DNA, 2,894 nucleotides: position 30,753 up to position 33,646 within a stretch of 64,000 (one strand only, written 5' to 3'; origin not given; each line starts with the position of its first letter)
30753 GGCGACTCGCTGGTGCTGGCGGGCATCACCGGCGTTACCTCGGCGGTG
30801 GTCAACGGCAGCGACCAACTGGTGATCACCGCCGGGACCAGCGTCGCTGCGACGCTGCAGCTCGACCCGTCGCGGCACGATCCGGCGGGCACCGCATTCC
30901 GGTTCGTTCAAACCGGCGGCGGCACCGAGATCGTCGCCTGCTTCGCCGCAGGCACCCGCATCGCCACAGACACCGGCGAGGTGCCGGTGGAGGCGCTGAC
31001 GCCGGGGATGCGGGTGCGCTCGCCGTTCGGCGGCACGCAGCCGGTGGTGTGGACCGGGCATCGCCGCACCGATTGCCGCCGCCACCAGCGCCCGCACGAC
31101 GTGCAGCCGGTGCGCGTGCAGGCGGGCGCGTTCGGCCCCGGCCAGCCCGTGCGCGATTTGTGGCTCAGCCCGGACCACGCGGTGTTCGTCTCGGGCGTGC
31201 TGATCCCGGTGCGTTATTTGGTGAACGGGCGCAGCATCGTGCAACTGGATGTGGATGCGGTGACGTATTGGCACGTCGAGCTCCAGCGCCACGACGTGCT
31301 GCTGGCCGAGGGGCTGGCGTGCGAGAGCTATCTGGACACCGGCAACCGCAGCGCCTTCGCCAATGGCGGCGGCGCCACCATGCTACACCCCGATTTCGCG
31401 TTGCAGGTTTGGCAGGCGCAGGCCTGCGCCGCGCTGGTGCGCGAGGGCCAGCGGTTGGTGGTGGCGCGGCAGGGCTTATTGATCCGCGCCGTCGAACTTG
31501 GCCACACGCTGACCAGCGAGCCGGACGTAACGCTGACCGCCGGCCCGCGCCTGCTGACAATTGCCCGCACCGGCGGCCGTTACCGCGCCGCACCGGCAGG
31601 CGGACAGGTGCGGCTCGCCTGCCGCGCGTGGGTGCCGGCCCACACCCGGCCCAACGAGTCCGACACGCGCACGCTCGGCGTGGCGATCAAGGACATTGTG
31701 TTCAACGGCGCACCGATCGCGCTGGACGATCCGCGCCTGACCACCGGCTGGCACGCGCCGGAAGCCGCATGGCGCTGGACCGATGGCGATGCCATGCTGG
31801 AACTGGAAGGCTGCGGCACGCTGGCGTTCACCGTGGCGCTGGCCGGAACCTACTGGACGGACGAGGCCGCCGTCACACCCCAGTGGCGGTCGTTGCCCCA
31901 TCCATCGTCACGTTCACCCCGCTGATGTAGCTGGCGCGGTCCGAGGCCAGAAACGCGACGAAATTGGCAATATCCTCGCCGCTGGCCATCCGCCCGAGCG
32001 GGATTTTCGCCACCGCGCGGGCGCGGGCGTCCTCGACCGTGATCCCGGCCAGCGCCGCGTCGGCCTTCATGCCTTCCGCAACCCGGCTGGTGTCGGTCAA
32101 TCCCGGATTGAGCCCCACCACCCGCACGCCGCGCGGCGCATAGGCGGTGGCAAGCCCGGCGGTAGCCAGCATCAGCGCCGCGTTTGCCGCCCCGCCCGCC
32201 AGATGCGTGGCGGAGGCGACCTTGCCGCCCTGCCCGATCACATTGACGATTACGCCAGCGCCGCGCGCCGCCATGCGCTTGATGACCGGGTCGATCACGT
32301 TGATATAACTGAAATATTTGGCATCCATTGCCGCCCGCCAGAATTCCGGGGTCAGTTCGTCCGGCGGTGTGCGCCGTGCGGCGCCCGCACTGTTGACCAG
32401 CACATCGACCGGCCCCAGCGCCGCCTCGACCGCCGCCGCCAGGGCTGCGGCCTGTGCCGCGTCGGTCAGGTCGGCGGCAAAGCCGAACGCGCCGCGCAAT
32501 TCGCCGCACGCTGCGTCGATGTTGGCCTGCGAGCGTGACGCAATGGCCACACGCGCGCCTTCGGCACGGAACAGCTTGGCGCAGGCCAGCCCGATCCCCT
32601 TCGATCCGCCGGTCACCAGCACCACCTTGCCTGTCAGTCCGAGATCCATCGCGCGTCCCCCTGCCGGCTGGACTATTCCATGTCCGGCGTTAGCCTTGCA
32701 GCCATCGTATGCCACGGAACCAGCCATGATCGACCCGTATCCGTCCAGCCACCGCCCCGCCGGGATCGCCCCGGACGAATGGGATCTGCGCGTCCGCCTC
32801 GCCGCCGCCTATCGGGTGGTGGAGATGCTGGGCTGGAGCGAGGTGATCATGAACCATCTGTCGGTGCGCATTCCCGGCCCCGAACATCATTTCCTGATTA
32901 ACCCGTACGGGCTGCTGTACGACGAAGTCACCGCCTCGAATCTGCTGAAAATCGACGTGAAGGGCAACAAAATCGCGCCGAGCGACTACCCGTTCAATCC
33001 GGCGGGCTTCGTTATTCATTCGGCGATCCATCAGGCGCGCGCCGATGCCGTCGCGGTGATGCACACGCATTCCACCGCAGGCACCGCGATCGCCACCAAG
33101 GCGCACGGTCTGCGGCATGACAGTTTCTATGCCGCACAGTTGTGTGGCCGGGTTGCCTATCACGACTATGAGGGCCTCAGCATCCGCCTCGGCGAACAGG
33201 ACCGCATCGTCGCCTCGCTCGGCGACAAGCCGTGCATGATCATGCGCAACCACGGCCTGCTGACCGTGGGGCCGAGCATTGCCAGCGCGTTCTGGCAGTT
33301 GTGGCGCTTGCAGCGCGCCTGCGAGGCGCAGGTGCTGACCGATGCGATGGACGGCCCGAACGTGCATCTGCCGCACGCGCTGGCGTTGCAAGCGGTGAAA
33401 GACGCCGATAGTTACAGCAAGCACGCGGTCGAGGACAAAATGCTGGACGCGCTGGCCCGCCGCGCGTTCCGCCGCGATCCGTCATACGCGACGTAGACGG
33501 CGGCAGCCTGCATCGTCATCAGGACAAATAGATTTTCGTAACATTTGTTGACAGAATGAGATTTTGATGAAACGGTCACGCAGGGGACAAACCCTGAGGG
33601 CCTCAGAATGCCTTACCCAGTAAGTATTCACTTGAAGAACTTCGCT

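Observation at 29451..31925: Bacterial intein-like (Hint_2/BIL) autoprocessing module embedded in an 824-aa repeat protein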

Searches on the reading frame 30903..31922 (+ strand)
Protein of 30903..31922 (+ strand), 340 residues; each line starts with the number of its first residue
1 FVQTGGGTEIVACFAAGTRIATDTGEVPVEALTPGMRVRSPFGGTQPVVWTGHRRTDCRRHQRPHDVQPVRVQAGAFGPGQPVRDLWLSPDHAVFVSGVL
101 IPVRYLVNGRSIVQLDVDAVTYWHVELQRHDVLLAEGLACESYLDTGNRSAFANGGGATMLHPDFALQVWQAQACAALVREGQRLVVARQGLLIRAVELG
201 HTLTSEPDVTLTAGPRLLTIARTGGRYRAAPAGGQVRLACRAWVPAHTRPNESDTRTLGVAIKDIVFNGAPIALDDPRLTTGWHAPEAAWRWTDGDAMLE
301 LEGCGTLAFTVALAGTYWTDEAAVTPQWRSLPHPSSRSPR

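Call 23: predict_structure(alignment_id=A1)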
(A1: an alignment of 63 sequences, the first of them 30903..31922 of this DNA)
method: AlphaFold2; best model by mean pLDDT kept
length: 340 residues; sequences in the alignment: 63
mean_pLDDT: 90.7   pTM: 0.88
mean pLDDT of the five models: 90.7, 90.7, 90.5, 89.2, 89.0
residues with pLDDT >= 90: 276; 70-90: 27; 50-70: 27; < 50: 10
segments of 3 or more residues with pLDDT < 50: 1-7
pLDDT, mean of each block of 10 residues (from residue 1): 44 93 98 98 97 94 94 98 97 97 97 95 94 98 83 77 66 91 98 98 97 97 98 97 97 97 98 98 97 98 98 96 57 53
secondary structure, 60 per line:
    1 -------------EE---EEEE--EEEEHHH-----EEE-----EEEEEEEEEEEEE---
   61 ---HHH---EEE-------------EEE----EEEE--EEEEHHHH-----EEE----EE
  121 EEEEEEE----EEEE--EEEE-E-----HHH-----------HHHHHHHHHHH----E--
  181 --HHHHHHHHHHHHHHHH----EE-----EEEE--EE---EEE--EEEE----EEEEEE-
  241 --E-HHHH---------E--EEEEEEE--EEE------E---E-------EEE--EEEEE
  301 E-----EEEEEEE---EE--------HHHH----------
elements in order: E19-22 E25-28 E37-39 E45-57 E70-72 E86-88 E93-96 E99-102 H103-106 E112-114 E119-127 E132-135 E138-141 H163-173 H183-198 E210-213 E221-223 E226-229 E234-239 H245-248 E261-267 E270-272 E291-293 E296-301 E307-313 H327-330

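Call 25: fold_search(model_id=the predicted structure, library=pdb)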
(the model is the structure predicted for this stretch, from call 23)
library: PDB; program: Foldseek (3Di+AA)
matches with E <= 10: 685; with E <= 0.001: 27
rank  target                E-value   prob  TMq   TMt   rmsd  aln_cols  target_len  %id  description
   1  6y75_B                3.1e-05  1.00  0.30  0.66   4.1       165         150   12  BIL2 domain from T.thermophila BUBL1 locus (C1A-N143A) (released 2021-02-03)
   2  6y75_A                4.2e-05  1.00  0.31  0.66   4.2       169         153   11  BIL2 domain from T.thermophila BUBL1 locus (C1A-N143A) (released 2021-02-03)
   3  6tmm_BBB              5.9e-05  1.00  0.28  0.59   5.3       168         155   12  BIL2 domain from T.thermophila BUBL1 locus (C1A-N143A) (released 2020-12-16)
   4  2in0                  5.9e-05  1.00  0.28  0.63   3.9       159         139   21  crystal structure of Mtu recA intein splicing domain (released 2007-05-01)
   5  6tmm_AAA              8.5e-05  1.00  0.29  0.58   5.0       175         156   11  BIL2 domain from T.thermophila BUBL1 locus (C1A-N143A) (released 2020-12-16)
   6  3ifj_A                1.0e-04  1.00  0.27  0.61   4.0       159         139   22  Crystal structure of Mtu recA intein, splicing domain (released 2009-10-06)
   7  2in8                  1.1e-04  1.00  0.27  0.61   4.5       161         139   21  crystal structure of Mtu recA intein, splicing domain (released 2007-05-01)
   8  2imz_B                1.1e-04  1.00  0.26  0.58   6.1       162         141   21  Crystal structure of Mtu recA intein splicing domain (released 2007-05-01)
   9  6qaz                  1.5e-04  1.00  0.28  0.69   4.2       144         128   12  Crystal structure of gp41-1 intein (released 2019-11-13)
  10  2lwy_MODEL_1_A        1.6e-04  1.00  0.29  0.68   4.1       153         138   18  Solution Structure of Bacterial Intein-Like domain from Clostridium thermocellum (released 2013-05-08)
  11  2in9                  1.6e-04  1.00  0.28  0.64   3.8       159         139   19  crystal structure of Mtu recA intein, splicing domain (released 2007-05-01)
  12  5i0a                  1.8e-04  1.00  0.28  0.61   4.2       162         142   19  RecA mini intein in complex with cisplatin (released 2016-09-21)
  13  6rix_B                2.0e-04  1.00  0.28  0.69   4.0       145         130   16  Crystal structure of MchDnaB-1 intein (released 2020-05-13)
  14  6riz                  2.0e-04  1.00  0.28  0.70   4.1       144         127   12  Crystal structure of gp41-1 intein (C1A, F65W, D107C) (released 2020-04-29)
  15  6riy_B                2.5e-04  1.00  0.30  0.72   2.8       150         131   17  Crystal structure of MchDnaB-1 intein (N145AA) (released 2020-05-13)
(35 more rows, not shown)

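Call 51: find_related_loci(query=A1, collection=genome_contigs, flank=6000)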
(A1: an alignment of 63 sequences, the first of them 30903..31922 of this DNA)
Query A1 (340 aa) in genome_contigs; peptide patterns used: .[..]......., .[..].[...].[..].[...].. (x = any residue, [..] = any of these).
596 stretches matched a pattern (row limit reached: there are more); 585 encode a relative of the query (tblastn E <= 1e-3); the best 80 are kept; 80 distinct loci.
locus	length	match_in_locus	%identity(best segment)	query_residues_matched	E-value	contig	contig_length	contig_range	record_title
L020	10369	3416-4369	59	11-325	2e-114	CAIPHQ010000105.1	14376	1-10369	MAG: uncultured Rhodospirillales bacterium isolate Umea_bin-02473 genome assembly, contig: bin-02473:105/599, whole geno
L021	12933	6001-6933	58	13-321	1e-112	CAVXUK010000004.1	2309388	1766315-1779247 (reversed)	MAG: uncultured proteobacterium isolate MFD06092.bin.2.177 genome assembly, contig: contig_17346, whole genome shotgun s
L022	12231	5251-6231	55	3-321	2e-108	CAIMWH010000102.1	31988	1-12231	MAG: uncultured Rhodospirillales bacterium isolate AlinenLipids_bin-4869 genome assembly, contig: bin-4869:102/380, whol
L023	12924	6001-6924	56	13-318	2e-108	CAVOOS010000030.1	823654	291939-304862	MAG: uncultured Solirubrobacterales bacterium isolate MFD00082.bin.2.88 genome assembly, contig: contig_3705, whole geno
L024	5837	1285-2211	58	14-320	5e-108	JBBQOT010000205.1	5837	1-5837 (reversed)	MAG: Acetobacterales bacterium isolate Co_metawrap_166 Cmw_166_k141_11333883_length_5837_cov_7.0000, whole genome shotgu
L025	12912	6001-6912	58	17-318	6e-107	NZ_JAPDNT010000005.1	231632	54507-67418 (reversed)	Limobrevibacterium gyesilva strain RN2-1 contig5, whole genome shotgun sequence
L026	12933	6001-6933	55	12-320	1e-105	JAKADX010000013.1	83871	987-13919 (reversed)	MAG: Proteobacteria bacterium isolate WY1.bin101 NODE_445_length_83871_cov_2.518533, whole genome shotgun sequence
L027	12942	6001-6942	53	7-318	9e-104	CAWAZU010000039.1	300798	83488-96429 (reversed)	MAG: uncultured proteobacterium isolate MFD05512.bin.2.95 genome assembly, contig: contig_6041, whole genome shotgun seq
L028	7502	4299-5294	51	4-338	5e-103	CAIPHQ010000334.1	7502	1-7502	MAG: uncultured Rhodospirillales bacterium isolate Umea_bin-02473 genome assembly, contig: bin-02473:334/599, whole geno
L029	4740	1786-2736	60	6-318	1e-102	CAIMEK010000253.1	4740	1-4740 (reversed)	MAG: uncultured Acetobacteraceae bacterium isolate AlinenLipids_bin-9626 genome assembly, contig: bin-9626:253/966, whol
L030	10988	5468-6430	54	2-321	1e-100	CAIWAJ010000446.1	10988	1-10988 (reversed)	MAG: uncultured Rhodospirillales bacterium isolate Umea_bin-02506 genome assembly, contig: bin-02506:446/805, whole geno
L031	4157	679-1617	56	13-323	6e-100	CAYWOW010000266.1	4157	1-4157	MAG TPA_asm: uncultured Acetobacteraceae bacterium isolate binchicken_co3_425 genome assembly, contig: NODE_71593_length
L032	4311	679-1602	57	10-318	1e-99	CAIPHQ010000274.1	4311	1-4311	MAG: uncultured Rhodospirillales bacterium isolate Umea_bin-02473 genome assembly, contig: bin-02473:274/599, whole geno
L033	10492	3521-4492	53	1-323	1e-98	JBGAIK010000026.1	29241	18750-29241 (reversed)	MAG: Acetobacteraceae bacterium isolate MAG_MBR_H125.62 MBRH125-62_opera_contig_3651, whole genome shotgun sequence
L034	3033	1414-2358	55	11-318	2e-100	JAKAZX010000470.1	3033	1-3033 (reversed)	MAG: Proteobacteria bacterium isolate ZJ1.bin71 NODE_52497_length_3033_cov_1.792154, whole genome shotgun sequence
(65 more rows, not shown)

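Call 74: search_protein_families(library=ncbifam, proteins=[L022:2669-3850:+], max_evalue=0.00001)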
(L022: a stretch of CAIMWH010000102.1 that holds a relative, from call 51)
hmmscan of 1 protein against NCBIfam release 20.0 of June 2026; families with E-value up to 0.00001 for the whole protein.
L022:2669-3850:+ (394 aa): 1 family
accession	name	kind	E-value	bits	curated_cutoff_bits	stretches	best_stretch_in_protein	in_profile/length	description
TIGR04414.1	hepto_Aah_TibC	equivalog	2.3e-192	638.9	200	1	7-380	2-374/374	autotransporter strand-loop-strand O-heptosyltransferase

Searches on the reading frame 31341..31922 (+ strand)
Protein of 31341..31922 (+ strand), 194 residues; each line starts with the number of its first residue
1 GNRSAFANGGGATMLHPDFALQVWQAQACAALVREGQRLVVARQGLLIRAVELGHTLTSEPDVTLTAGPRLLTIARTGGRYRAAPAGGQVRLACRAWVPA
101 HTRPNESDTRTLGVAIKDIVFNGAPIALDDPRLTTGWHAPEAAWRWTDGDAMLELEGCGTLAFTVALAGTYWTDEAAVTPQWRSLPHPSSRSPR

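Call 20: search_protein_families(library=pfam, proteins=[window:31341-31922:+], max_evalue=0.1)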
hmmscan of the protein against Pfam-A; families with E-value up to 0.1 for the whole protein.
window:31341-31922:+ (194 aa): 1 family
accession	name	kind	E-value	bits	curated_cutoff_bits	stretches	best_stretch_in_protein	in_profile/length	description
PF23960.2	DUF7289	-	0.0043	17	27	1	29-103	100-174/238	Family of unknown function (DUF7289)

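Call 32: predict_structure(alignment_id=A2)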
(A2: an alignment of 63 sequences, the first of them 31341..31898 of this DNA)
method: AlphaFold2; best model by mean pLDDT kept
length: 186 residues; sequences in the alignment: 63
mean_pLDDT: 87.2   pTM: 0.78
mean pLDDT of the five models: 87.2, 87.1, 87.0, 87.0, 86.0
residues with pLDDT >= 90: 134; 70-90: 12; 50-70: 32; < 50: 8
segments of 3 or more residues with pLDDT < 50: 176-180
pLDDT, mean of each block of 10 residues (from residue 1): 57 61 69 79 95 95 97 98 98 97 95 98 98 98 97 98 97 65 50
secondary structure, 60 per line:
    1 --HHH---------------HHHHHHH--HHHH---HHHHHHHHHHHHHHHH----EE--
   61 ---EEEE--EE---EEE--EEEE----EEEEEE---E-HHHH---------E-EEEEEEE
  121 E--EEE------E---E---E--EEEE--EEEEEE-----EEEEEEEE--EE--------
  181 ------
elements in order: H21-27 H30-33 H37-52 E64-67 E75-77 E80-83 E88-93 H99-102 E114-121 E124-126 E144-147 E150-155 E161-168

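Call 35: fold_search(model_id=the predicted structure, library=pdb)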
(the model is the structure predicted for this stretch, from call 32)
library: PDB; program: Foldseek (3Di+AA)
matches with E <= 10: 611; with E <= 0.001: 0
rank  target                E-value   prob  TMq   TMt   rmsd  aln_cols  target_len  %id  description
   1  9n0b_A                7.0e-02  0.21  0.18  0.24  11.5       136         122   12  Cryo-EM of spore appendage from Anaerovoracaceae (released 2025-09-03)
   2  7ehg_C                1.1e-01  0.10  0.15  0.19  12.6       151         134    9  Crystal Structure of MiXBM (released 2022-03-30)
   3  4g2a                  1.2e-01  0.16  0.20  0.14  11.7       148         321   11  Crystal structure of a putative nutrient binding protein (lpg2210) from Legionella pneumophila subsp. pneumophila str. P (released 2012-08-29)
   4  4qaa_F                1.3e-01  0.08  0.12  0.11  14.6       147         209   11  X-RAY STRUCTURE OF ACETYLCHOLINE BINDING PROTEIN (ACHBP) IN COMPLEX WITH 6-(4-Methoxyphenyl)-N4-octylpyrimidine-2,4-di (released 2014-07-16)
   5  8orn_B                1.4e-01  0.10  0.14  0.14  16.5       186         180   12  Crystal structure of Xanthomonas campestris pv. campestris LolA-LolB complex (released 2023-07-05)
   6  1uf2_C                1.5e-01  0.33  0.25  0.13  13.7       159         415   14  The Atomic Structure of Rice dwarf Virus (RDV) (released 2003-10-14)
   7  7qrj_A                2.0e-01  0.11  0.18  0.18  11.7       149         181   12  Crystal structure of Zamilon vitis protein Zav_19 (released 2023-01-25)
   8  7ehg_E                2.0e-01  0.09  0.16  0.20  12.4       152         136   10  Crystal Structure of MiXBM (released 2022-03-30)
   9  6y5b_B                2.0e-01  0.04  0.11  0.06  14.2       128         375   12  5-HT3A receptor in Salipro (apo, asymmetric) (released 2020-12-23)
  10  5cz3_A                2.3e-01  0.33  0.25  0.29   7.8       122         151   15  Crystal Structure of Myxoma Virus M64 (released 2015-11-18)
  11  7ehg_F                2.3e-01  0.09  0.16  0.20  12.4       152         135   10  Crystal Structure of MiXBM (released 2022-03-30)
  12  2x12_A                2.3e-01  0.07  0.16  0.16  15.0       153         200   10  pH-induced modulation of Streptococcus parasanguinis adhesion by Fap1 fimbriae (released 2010-07-07)
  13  5bp0_J                2.3e-01  0.06  0.12  0.11  14.1       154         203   10  X-ray crystal structure of Lymnaea stagnalis acetylcholine binding protein (Ls-AChBP) in complex with 5-Fluoronicotine (released 2015-06-24)
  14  8q7x_B                2.3e-01  0.06  0.13  0.03  13.0       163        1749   11  Structure of the recycling U5 snRNP bound to chaperone CD2BP2 (State 4) (released 2024-04-17)
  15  6qw6_5B               2.3e-01  0.06  0.13  0.03  13.0       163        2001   11  Structure of the human U5.U4/U6 tri-snRNP at 2.9A resolution. (released 2019-04-17)
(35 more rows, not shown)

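Call 66: fold_search(model_id=the predicted structure, library=viral)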
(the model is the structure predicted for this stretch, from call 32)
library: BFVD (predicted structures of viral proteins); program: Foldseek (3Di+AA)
matches with E <= 10: 731; with E <= 0.001: 0
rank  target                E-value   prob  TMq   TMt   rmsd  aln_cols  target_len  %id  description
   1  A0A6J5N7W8            2.6e-02  0.28  0.19  0.14  14.5       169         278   15  Uncharacterized protein [uncultured Caudovirales phage]
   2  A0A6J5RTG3            3.5e-02  0.66  0.26  0.13  10.1       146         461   16  Uncharacterized protein [uncultured Caudovirales phage]
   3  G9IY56                5.1e-02  0.10  0.13  0.11  18.6       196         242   10  Virion protein [Human herpesvirus 3]
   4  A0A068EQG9            6.1e-02  0.15  0.15  0.22  13.7       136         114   10  Uncharacterized protein [Bacillus phage CP-51]
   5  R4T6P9                6.1e-02  0.14  0.15  0.18  19.8       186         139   11  Uncharacterized protein [Halogranum tailed virus 1]
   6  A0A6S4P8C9            6.1e-02  0.13  0.15  0.05  12.0       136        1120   16  Bacteriophage T7 tail fibre protein-like N-terminal domain-containing protein [uncultured phage_MedDCM-OCT-S28-C3]
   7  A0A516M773            7.2e-02  0.18  0.15  0.06  13.2       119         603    9  (no name in the UniProt tables at hand)
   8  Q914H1                8.1e-02  0.06  0.12  0.12  17.0       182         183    6  Uncharacterized protein 61 [Sulfolobus islandicus filamentous virus (isolate Iceland/Hveragerdi)]
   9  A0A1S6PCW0            9.1e-02  0.18  0.19  0.17  16.9       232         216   10  (no name in the UniProt tables at hand)
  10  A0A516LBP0            1.1e-01  0.08  0.14  0.13  15.8       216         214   12  (no name in the UniProt tables at hand)
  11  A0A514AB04            1.1e-01  0.41  0.26  0.14  16.5       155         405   12  (no name in the UniProt tables at hand)
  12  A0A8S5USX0            1.2e-01  0.10  0.16  0.19  12.2       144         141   12  Receptor binding protein [Siphoviridae sp. ctEZK6]
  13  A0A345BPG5            1.2e-01  0.05  0.11  0.06  22.2       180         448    9  (no name in the UniProt tables at hand)
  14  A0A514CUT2            1.3e-01  0.11  0.14  0.06  13.8       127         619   12  (no name in the UniProt tables at hand)
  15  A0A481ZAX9            1.4e-01  0.07  0.13  0.15  13.3       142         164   12  Uncharacterized protein [Pithovirus LCPAC304]
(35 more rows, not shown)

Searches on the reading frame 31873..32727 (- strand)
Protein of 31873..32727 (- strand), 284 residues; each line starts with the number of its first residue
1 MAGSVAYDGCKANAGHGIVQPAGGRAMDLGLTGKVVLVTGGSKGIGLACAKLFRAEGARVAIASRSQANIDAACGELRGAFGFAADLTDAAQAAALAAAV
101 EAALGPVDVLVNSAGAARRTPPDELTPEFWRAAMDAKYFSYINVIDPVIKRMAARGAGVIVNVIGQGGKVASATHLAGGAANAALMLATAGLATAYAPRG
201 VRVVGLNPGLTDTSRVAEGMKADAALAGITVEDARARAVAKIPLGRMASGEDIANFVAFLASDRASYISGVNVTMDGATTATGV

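Call 20: search_protein_families(library=pfam, proteins=[window:31873-32727:-], max_evalue=0.1)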
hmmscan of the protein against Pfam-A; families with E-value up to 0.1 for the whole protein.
window:31873-32727:- (284 aa): 7 families
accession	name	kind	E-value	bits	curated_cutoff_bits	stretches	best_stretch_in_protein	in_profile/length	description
PF00106.31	adh_short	-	1.1e-40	139.6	26.6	1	34-217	1-188/195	short chain dehydrogenase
PF13561.12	adh_short_C2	-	1.3e-40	139.9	27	1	43-277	6-233/236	Enoyl-(Acyl carrier protein) reductase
PF08659.16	KR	-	2.2e-09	38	22.6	1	36-144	3-119/180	KR domain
PF00670.27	AdoHcyase_NAD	-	0.027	15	27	1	25-64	15-53/162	S-adenosyl-L-homocysteine hydrolase, NAD binding domain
PF01370.27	Epimerase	-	0.043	13.7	20.9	1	36-115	1-73/240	NAD dependent epimerase/dehydratase family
PF02882.25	THF_DHG_CYH_C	-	0.052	13.3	27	0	28-74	31-77/160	Tetrahydrofolate dehydrogenase/cyclohydrolase, NAD(P)-binding domain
PF12242.14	Eno-Rase_NADH_b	-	0.061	13.5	23.4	0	32-49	39-56/79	NAD(P)H binding domain of trans-2-enoyl-CoA reductase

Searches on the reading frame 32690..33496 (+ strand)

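Call 20: search_protein_families(library=pfam, proteins=[window:32690-33496:+], max_evalue=0.1)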
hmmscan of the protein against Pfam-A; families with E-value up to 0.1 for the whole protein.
window:32690-33496:+ (268 aa): 1 family
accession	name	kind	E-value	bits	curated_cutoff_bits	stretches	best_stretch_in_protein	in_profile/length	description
PF00596.27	Aldolase_II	-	5.4e-46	157.2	22.2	1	36-215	2-183/183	Class II Aldolase and Adducin N-terminal domain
